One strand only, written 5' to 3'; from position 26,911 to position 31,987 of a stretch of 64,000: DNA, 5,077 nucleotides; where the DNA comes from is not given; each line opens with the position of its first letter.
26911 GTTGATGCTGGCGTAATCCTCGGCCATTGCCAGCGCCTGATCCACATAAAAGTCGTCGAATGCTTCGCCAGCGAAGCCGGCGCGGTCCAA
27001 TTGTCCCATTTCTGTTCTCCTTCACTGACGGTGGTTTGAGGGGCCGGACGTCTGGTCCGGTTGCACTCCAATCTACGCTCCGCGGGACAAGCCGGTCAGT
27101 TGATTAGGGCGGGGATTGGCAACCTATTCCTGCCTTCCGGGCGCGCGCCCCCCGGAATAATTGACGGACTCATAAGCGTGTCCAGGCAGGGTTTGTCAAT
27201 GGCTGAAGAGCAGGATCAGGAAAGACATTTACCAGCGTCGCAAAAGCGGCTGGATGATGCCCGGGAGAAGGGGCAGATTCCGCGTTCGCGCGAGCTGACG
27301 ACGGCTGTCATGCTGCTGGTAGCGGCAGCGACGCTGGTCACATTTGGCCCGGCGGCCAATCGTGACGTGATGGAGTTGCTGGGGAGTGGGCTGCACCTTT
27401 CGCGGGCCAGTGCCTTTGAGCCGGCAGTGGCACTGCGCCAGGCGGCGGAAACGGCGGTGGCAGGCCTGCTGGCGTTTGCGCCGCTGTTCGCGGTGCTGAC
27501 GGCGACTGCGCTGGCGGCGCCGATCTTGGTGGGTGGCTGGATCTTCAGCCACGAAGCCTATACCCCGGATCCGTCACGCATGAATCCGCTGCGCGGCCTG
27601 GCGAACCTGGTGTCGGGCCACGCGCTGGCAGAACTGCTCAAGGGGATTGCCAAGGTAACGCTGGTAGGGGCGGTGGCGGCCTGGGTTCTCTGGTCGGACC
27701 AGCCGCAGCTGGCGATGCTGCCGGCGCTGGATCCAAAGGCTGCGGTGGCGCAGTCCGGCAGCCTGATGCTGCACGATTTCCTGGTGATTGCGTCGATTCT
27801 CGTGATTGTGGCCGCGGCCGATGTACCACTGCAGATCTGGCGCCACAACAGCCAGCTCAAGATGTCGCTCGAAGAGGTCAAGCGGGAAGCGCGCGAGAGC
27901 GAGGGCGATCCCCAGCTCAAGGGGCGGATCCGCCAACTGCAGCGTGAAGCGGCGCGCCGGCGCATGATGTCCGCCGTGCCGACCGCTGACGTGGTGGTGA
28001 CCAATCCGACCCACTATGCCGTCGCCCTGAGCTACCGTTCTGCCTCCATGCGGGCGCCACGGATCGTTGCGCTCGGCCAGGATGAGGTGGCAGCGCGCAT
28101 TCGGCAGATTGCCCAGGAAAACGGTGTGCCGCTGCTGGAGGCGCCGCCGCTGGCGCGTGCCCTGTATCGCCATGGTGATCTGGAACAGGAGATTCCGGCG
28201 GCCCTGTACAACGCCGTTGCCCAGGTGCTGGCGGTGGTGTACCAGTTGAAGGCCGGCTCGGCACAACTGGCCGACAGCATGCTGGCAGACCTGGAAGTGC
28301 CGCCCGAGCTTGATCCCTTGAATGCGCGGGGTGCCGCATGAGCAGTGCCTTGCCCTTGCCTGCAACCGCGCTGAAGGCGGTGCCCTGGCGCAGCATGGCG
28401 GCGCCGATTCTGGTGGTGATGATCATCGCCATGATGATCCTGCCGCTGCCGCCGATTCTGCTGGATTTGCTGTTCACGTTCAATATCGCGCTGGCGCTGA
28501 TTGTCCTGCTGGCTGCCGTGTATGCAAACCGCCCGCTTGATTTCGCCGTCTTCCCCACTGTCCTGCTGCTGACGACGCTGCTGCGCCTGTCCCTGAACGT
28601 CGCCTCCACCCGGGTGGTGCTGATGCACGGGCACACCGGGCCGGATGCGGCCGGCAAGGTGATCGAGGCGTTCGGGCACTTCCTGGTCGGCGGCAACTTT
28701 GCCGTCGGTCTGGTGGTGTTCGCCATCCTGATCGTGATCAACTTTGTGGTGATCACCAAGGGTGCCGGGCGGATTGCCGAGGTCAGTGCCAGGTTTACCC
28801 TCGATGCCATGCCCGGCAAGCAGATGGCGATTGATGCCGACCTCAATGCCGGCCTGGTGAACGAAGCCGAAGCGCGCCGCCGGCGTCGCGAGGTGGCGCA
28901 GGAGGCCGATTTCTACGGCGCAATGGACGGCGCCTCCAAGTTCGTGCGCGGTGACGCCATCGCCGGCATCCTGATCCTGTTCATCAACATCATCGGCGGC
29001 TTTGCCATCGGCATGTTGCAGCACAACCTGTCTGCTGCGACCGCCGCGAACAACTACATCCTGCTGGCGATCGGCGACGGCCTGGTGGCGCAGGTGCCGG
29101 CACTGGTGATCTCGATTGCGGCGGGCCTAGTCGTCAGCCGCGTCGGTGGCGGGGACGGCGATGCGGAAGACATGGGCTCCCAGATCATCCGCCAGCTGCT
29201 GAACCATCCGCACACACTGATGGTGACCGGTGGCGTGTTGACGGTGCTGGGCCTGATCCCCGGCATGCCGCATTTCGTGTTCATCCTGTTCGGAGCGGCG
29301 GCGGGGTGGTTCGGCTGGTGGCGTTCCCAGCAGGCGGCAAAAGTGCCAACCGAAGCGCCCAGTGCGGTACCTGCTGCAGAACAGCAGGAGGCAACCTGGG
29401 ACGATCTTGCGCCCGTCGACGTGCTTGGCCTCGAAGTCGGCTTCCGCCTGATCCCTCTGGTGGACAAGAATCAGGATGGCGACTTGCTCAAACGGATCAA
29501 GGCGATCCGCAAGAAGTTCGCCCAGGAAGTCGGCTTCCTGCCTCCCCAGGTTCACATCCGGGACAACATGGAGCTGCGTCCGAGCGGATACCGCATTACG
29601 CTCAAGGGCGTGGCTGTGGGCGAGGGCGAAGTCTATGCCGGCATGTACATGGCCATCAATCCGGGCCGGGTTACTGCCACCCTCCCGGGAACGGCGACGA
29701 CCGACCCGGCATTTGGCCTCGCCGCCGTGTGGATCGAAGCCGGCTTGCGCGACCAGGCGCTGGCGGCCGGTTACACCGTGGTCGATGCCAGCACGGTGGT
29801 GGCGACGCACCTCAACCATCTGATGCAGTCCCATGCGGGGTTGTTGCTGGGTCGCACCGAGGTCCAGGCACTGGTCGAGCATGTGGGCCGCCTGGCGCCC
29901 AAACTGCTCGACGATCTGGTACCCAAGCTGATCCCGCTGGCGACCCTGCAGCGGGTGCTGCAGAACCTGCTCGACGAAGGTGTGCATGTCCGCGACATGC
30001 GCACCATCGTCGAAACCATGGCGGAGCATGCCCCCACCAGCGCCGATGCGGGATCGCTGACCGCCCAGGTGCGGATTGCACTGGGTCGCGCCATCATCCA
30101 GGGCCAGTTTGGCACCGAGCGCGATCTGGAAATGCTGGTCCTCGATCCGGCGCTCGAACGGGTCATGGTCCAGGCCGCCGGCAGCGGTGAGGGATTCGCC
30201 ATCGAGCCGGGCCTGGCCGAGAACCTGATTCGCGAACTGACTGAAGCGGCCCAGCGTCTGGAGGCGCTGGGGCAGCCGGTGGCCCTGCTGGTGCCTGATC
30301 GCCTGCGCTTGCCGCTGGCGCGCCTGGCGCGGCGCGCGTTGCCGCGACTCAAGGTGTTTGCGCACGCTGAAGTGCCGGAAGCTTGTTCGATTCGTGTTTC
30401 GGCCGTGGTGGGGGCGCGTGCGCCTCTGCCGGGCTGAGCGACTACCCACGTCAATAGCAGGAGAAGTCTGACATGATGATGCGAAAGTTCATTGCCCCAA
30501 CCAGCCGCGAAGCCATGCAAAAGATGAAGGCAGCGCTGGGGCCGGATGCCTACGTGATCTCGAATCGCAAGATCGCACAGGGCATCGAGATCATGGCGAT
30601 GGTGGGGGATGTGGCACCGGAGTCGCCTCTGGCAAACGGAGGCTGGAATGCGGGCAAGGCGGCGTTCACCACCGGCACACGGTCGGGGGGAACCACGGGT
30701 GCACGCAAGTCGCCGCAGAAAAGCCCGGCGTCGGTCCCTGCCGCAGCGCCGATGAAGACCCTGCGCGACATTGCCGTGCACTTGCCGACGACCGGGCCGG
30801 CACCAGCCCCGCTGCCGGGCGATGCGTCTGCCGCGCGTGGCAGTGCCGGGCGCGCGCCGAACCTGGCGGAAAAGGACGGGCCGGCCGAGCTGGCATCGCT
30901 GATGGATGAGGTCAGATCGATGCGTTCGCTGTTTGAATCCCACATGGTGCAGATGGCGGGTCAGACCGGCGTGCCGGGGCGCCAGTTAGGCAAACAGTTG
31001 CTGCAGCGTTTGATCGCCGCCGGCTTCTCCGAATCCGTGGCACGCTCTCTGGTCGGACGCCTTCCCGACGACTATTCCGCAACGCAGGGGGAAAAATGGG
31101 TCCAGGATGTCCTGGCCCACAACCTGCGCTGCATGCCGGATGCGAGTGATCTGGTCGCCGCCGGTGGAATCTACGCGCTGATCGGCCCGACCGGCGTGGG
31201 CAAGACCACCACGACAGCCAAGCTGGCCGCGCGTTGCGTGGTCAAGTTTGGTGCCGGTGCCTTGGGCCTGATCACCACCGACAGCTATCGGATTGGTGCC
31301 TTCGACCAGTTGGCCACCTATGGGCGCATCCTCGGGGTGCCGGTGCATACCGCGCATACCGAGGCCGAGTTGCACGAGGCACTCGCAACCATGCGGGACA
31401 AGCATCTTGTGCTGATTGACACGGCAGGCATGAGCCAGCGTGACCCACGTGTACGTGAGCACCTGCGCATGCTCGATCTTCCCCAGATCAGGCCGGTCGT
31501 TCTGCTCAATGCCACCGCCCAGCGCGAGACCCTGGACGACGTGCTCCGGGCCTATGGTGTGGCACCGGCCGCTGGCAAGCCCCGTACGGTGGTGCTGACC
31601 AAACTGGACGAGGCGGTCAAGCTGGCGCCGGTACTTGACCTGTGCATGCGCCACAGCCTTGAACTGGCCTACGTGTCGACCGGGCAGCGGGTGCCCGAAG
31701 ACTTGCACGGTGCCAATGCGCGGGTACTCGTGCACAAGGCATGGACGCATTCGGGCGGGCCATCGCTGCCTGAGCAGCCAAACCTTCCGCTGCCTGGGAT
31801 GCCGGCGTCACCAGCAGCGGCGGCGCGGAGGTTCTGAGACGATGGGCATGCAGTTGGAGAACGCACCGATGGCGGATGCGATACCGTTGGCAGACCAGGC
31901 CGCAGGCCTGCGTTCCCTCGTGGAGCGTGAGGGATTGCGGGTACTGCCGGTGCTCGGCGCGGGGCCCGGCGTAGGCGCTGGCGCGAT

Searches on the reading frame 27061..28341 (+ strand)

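Call 51: search_protein_families(library=pfam, proteins=[window:27061-28341:+], max_evalue=0.001)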
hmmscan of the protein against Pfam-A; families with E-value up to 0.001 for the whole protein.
window:27061-28341:+ (426 aa): 1 family
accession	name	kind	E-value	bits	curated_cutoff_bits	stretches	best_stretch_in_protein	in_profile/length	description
PF01312.24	Bac_export_2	-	5e-119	397.9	24.4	1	53-393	1-335/335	FlhB HrpN YscU SpaS Family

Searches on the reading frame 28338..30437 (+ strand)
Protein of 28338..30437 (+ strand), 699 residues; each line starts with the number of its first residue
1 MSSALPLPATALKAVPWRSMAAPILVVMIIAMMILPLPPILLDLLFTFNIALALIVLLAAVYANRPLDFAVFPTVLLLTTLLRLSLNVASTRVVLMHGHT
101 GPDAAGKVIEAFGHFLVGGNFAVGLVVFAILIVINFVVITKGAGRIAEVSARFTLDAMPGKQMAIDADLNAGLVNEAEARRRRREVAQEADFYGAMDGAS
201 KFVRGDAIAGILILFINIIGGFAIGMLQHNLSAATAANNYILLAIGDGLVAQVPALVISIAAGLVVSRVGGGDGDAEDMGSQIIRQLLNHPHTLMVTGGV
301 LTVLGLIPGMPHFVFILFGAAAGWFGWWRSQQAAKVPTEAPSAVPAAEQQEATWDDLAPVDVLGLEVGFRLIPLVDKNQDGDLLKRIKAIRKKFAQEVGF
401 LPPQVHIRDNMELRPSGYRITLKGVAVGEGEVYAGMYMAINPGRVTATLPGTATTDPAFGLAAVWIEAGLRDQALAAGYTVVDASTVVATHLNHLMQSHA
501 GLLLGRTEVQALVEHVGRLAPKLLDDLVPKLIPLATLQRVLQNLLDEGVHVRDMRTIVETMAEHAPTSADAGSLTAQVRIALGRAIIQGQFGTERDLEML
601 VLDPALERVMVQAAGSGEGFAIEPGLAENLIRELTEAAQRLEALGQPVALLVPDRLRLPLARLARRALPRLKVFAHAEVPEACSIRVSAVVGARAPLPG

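Call 51: search_protein_families(library=pfam, proteins=[window:28338-30437:+], max_evalue=0.001)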
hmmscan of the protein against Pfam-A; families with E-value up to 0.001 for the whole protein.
window:28338-30437:+ (699 aa): 1 family
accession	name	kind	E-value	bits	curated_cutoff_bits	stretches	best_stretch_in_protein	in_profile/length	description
PF00771.25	FHIPEP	-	7.9e-265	880.9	29.1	1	29-682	1-655/657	FHIPEP family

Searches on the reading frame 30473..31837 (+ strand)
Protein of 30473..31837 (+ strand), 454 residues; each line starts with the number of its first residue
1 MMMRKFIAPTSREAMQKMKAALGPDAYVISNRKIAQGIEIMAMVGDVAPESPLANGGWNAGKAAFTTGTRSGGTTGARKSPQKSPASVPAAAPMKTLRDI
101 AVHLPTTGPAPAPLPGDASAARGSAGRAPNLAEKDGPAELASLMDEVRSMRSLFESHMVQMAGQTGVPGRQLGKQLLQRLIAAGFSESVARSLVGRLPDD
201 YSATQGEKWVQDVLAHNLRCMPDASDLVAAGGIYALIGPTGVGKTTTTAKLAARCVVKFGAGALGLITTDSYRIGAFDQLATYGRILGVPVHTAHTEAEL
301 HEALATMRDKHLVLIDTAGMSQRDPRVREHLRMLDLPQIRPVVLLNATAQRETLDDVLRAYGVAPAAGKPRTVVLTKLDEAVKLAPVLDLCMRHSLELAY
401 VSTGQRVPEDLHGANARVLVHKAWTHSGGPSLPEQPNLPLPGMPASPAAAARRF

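Call 51: search_protein_families(library=pfam, proteins=[window:30473-31837:+], max_evalue=0.001)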
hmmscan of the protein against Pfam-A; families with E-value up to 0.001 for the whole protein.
window:30473-31837:+ (454 aa): 2 families
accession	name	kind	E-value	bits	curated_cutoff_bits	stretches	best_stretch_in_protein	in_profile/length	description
PF00448.28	SRP54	-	5.9e-27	95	22.7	1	234-422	4-193/196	SRP54-type protein, GTPase domain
PF13401.12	AAA_22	-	0.0005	20.8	27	0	231-316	5-91/130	AAA domain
